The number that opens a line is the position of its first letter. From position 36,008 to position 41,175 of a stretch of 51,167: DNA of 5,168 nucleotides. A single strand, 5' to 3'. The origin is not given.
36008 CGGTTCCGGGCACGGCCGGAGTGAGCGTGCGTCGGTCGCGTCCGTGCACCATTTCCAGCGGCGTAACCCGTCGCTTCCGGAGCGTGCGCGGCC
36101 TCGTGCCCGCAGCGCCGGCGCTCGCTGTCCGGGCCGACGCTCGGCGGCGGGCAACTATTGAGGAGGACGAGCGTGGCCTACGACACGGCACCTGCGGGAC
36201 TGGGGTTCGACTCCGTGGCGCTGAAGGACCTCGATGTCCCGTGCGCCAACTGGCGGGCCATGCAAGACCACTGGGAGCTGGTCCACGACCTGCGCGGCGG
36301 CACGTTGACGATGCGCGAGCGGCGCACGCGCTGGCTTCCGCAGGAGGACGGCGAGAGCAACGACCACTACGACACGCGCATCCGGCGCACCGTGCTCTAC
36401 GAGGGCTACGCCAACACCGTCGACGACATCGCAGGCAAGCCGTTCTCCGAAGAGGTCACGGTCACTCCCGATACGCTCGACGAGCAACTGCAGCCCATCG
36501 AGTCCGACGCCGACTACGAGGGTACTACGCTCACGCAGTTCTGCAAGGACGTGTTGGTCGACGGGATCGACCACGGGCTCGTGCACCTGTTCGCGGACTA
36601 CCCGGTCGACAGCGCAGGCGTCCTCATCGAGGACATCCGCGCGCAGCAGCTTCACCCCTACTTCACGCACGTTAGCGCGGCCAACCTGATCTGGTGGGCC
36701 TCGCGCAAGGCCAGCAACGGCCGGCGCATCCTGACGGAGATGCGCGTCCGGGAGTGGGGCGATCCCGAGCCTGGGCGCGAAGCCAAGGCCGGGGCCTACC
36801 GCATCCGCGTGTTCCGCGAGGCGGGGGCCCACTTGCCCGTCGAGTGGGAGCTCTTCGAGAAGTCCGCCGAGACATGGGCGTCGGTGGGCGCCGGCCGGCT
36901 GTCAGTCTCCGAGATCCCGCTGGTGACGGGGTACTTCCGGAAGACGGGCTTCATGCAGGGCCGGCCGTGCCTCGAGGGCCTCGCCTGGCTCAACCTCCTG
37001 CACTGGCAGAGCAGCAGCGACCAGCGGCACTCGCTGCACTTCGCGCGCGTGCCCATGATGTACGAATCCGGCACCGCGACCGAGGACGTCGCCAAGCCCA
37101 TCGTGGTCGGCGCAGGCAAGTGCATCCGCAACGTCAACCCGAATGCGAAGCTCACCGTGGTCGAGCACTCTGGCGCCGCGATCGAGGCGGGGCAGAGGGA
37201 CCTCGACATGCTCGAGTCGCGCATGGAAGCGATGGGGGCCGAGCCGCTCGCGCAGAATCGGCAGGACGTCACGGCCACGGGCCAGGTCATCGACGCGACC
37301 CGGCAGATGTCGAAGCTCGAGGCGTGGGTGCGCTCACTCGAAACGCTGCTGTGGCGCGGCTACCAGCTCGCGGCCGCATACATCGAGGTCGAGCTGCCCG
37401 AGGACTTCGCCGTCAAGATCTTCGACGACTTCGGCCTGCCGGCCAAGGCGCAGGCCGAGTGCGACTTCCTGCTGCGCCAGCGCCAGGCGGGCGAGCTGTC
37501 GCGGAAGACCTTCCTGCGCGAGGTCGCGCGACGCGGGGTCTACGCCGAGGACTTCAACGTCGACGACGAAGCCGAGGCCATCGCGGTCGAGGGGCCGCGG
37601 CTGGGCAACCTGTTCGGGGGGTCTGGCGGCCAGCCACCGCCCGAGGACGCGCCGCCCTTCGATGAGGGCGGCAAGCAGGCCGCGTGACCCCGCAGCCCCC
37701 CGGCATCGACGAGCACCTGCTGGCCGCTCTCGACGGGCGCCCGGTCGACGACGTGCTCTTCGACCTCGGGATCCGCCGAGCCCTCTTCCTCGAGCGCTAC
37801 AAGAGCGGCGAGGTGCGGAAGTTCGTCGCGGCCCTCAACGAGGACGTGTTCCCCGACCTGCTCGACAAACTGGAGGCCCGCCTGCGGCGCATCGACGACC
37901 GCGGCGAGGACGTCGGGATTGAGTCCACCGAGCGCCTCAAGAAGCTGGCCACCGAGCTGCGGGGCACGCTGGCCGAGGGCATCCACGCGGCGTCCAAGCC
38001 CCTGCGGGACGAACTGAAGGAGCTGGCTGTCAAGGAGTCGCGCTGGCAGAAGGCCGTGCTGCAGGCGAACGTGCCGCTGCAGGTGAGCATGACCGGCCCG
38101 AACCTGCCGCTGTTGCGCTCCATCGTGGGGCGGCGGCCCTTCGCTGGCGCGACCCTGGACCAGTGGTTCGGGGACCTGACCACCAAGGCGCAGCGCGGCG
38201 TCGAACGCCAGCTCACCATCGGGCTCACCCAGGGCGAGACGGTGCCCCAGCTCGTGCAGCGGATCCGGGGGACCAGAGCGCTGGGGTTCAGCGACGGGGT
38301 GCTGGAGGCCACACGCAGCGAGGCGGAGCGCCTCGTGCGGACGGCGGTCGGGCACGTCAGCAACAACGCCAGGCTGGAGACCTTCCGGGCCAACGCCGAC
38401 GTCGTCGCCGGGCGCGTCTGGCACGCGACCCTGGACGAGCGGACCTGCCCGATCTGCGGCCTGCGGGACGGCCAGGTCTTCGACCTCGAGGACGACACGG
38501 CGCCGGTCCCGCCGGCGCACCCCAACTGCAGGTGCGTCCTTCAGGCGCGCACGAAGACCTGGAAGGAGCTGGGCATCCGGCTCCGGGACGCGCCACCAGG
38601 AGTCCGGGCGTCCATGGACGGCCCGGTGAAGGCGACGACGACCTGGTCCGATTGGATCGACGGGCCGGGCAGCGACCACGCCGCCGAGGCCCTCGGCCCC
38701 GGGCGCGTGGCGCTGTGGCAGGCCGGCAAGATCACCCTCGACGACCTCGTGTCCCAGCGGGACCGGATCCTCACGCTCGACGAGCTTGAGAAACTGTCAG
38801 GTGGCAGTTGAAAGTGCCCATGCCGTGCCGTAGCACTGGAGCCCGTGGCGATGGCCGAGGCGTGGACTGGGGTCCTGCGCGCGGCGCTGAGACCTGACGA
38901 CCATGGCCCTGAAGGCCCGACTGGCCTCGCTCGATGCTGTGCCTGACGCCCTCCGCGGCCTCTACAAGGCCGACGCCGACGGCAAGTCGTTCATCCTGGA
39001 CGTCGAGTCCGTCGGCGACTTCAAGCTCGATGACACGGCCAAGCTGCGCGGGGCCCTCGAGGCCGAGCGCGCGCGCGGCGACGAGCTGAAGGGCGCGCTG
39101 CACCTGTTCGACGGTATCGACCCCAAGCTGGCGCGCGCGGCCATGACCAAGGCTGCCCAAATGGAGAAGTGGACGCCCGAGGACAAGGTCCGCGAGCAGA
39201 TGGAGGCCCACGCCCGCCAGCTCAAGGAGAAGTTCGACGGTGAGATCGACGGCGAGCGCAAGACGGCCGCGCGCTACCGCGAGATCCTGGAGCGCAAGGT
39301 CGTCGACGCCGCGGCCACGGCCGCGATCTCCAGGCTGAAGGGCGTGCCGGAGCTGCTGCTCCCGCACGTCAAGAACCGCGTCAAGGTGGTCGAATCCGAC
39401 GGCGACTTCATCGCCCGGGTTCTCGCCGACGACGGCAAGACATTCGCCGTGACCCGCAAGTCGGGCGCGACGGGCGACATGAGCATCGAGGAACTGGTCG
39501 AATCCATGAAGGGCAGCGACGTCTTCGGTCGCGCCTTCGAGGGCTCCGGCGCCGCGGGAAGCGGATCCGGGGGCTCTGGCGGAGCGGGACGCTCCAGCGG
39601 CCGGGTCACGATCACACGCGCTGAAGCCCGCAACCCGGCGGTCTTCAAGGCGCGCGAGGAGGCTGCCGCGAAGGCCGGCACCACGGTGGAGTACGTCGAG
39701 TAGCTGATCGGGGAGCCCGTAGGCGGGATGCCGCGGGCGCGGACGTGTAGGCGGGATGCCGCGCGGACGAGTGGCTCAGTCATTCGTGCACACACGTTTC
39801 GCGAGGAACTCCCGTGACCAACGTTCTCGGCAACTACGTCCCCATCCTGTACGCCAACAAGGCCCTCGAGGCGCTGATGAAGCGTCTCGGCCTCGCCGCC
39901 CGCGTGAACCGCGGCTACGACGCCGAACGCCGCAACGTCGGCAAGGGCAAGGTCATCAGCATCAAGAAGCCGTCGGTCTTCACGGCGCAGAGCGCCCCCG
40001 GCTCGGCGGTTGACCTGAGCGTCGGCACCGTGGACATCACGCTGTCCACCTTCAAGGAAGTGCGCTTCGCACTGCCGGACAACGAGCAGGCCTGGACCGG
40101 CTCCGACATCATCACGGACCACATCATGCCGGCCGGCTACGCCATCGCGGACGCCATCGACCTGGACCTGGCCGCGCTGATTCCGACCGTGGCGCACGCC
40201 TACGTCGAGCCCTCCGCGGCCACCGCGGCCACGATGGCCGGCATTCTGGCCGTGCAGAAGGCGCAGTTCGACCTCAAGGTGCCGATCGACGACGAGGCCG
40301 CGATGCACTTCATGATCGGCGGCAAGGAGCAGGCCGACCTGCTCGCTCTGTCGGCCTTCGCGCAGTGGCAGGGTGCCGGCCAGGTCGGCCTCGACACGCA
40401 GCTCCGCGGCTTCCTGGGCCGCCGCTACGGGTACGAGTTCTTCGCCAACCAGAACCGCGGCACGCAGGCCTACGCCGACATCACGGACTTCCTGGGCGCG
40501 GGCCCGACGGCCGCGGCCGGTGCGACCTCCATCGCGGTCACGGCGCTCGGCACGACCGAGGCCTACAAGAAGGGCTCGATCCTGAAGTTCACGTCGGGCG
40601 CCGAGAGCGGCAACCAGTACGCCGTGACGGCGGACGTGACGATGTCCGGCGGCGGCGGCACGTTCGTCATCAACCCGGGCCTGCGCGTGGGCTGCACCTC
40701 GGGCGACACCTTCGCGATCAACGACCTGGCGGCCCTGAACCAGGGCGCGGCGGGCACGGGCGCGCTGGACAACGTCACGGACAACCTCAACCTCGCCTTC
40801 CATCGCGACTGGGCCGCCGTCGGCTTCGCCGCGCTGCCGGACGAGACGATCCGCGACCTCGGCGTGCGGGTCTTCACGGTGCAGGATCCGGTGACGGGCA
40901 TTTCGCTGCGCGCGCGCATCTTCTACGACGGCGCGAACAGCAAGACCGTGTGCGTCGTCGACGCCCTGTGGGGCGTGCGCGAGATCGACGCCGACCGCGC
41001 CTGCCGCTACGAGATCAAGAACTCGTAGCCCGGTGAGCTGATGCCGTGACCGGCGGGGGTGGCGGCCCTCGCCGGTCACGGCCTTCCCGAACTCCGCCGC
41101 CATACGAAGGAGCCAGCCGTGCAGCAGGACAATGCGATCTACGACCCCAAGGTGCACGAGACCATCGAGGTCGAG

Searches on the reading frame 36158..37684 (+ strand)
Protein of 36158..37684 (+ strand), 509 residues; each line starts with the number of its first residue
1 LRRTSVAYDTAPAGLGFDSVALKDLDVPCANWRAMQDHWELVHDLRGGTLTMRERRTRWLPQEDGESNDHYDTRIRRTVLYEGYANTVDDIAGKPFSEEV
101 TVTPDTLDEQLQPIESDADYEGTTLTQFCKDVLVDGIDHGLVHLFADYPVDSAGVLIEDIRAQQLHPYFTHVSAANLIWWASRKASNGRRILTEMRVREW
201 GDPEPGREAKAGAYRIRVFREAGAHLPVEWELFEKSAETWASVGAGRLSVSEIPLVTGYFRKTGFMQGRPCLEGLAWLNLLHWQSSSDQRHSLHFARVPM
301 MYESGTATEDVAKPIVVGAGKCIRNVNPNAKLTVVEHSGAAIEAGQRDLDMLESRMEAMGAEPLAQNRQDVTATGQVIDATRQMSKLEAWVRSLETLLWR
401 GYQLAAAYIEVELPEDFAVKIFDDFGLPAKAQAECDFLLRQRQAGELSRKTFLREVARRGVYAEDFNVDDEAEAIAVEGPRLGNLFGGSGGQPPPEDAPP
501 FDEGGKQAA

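Call 15: search_protein_families(library=phrogs, proteins=[window:36158-37684:+], max_evalue=0.001)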
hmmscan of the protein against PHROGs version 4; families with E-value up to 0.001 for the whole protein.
window:36158-37684:+ (509 aa): 2 families
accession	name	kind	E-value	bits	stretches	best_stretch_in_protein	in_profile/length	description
phrog_145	-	head and packaging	3e-89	301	1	24-482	9-469/493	portal protein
phrog_2417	-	unknown function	3.3e-08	34.3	1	31-165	12-148/242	-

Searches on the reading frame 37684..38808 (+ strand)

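Call 15: search_protein_families(library=phrogs, proteins=[window:37684-38808:+], max_evalue=0.001)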
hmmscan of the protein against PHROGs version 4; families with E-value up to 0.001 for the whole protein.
window:37684-38808:+ (375 aa): 16 families
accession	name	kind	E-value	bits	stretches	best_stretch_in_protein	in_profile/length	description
phrog_241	-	head and packaging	7.7e-112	376.5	1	22-372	14-356/679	head morphogenesis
phrog_21789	-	head and packaging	1.8e-52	179.3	1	26-286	10-256/1195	virion structural protein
phrog_6577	-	unknown function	2.2e-36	126.6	1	150-371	96-314/1066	-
phrog_7625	-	head and packaging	4.2e-36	125.9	1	81-361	44-321/504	head morphogenesis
phrog_4728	-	head and packaging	2.3e-30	106.9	1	109-301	126-315/591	head morphogenesis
phrog_115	-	head and packaging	1e-26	95.3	1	84-299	122-327/665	minor head protein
phrog_2841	-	head and packaging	9.4e-25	88.6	1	43-298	77-315/525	minor head protein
phrog_595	-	head and packaging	1.3e-22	81.9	1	84-295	100-303/513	head maturation protease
phrog_14819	-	unknown function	1.2e-11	45.6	1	290-371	1-81/91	-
phrog_19443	-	head and packaging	1.6e-10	41.1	1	83-290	89-285/579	minor head protein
phrog_1657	-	head and packaging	2.6e-09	37.8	1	204-335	208-323/337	head morphogenesis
phrog_2468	-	head and packaging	7e-09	36.6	1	166-288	145-271/303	head morphogenesis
phrog_3517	-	head and packaging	2.1e-08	34.8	1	211-292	232-331/371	head morphogenesis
phrog_2662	-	head and packaging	2.1e-07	30.9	1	153-287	571-706/717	portal protein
phrog_16619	-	head and packaging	5.7e-07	28.4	1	212-291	200-275/1440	minor head protein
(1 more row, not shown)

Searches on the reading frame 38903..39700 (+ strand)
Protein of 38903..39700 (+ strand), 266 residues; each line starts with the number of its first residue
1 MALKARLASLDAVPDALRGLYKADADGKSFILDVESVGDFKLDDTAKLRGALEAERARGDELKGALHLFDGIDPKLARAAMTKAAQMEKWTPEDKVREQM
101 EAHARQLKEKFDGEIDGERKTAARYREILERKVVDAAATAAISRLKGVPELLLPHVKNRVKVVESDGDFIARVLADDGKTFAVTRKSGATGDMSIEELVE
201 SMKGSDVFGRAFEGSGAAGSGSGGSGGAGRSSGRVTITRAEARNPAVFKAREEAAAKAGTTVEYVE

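Call 15: search_protein_families(library=phrogs, proteins=[window:38903-39700:+], max_evalue=0.001)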
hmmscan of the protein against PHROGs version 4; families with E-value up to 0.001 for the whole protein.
window:38903-39700:+ (266 aa): 1 family
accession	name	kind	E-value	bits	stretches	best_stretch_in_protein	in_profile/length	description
phrog_206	-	head and packaging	9e-34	118.4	1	2-239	3-241/263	head scaffolding protein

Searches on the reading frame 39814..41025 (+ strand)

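Call 15: search_protein_families(library=phrogs, proteins=[window:39814-41025:+], max_evalue=0.001)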
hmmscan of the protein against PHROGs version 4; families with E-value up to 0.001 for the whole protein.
window:39814-41025:+ (404 aa): 3 families
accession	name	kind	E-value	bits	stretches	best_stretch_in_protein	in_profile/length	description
phrog_283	-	head and packaging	6.6e-40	138.6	1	1-398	1-380/385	major head protein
phrog_267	-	head and packaging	2.1e-08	34.7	1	8-159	40-208/410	major head protein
phrog_1302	-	tail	0.00011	22.7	1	196-300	70-163/201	distal tail protein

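Call 84: search_protein_families(library=pfam, proteins=[window:39814-41025:+], max_evalue=0.001)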
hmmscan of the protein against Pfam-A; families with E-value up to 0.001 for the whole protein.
window:39814-41025:+ (404 aa): 0 families
